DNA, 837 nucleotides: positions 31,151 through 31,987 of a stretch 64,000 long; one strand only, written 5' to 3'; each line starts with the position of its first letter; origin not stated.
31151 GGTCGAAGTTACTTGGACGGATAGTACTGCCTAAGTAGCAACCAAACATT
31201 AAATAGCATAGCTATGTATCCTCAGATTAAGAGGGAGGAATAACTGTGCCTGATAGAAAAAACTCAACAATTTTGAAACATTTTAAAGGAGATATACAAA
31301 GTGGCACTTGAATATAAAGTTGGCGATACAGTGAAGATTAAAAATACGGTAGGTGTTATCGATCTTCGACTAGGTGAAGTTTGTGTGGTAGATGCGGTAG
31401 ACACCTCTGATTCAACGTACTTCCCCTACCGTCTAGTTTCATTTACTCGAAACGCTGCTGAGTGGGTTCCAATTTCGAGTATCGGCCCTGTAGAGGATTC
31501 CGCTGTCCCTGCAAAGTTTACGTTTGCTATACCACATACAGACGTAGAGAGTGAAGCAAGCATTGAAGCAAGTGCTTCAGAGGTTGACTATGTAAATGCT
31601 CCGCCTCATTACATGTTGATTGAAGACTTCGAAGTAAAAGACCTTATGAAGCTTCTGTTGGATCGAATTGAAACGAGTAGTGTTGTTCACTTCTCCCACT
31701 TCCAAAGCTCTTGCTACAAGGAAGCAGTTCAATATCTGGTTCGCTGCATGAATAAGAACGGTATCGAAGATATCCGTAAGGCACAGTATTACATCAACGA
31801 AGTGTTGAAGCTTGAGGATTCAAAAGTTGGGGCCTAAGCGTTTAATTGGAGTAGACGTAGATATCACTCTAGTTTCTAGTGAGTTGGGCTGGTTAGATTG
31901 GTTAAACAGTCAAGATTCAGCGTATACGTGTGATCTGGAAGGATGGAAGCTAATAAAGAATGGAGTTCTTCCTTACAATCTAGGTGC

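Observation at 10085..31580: Dispersed 20-bp palindrome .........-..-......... reused at five or more loci, three of them inside coding sequences where it encodes SIEASAS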

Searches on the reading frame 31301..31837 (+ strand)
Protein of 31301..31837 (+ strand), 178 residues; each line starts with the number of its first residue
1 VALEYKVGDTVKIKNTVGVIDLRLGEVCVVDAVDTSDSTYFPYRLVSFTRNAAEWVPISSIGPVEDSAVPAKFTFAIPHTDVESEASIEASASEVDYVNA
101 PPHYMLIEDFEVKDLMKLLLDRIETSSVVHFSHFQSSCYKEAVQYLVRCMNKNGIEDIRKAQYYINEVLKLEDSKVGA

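Call 7: search_protein_families(library=pfam, proteins=[window:31301-31837:+], max_evalue=0.01)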
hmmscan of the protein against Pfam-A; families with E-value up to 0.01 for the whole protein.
window:31301-31837:+ (178 aa): 1 family
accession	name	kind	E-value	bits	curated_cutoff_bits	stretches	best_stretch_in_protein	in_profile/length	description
PF11753.13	DUF3310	-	9.4e-07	29.2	24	1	98-166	1-60/60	Protein of unknwon function (DUF3310)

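Call 8: search_protein_families(library=phrogs, proteins=[window:31301-31837:+], max_evalue=0.01)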
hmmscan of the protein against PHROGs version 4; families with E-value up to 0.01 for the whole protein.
window:31301-31837:+ (178 aa): 12 families
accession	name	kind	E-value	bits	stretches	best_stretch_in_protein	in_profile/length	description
phrog_1689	-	other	7.4e-12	46.6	1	81-170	150-232/243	nucleotide kinase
phrog_236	-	other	2.8e-11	44.7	1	90-173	233-306/431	nucleotide kinase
phrog_4943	-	unknown function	2.7e-09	38.7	1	5-175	2-162/166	-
phrog_11324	-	other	1.3e-08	36.4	1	94-173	7-72/139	nucleotide kinase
phrog_4897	-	other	2.2e-07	32.2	1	84-169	101-177/186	kinase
phrog_2781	-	unknown function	1.8e-05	25.9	1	30-167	98-239/253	-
phrog_4472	-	other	2.5e-05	25.1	1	125-175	27-80/100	nucleotide kinase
phrog_23238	-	unknown function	3.9e-05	24.5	1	96-172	126-193/196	-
phrog_5839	-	unknown function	0.0004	21.4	1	138-174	31-69/128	-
phrog_2585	-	other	0.0026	19.2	1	85-167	85-162/175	nucleotide kinase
phrog_14634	-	DNA, RNA and nucleotide metabolism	0.004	17.8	0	5-33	4-32/245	DNA binding protein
phrog_4824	-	unknown function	0.0047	17.9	1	127-168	18-59/128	-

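Call 62: search_dna_similar(query=window:31301-31837:+, collection=phages, mode=protein, max_rows=15, max_evalue=0.001)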
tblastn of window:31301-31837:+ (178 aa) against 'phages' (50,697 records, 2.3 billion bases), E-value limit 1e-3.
No match.
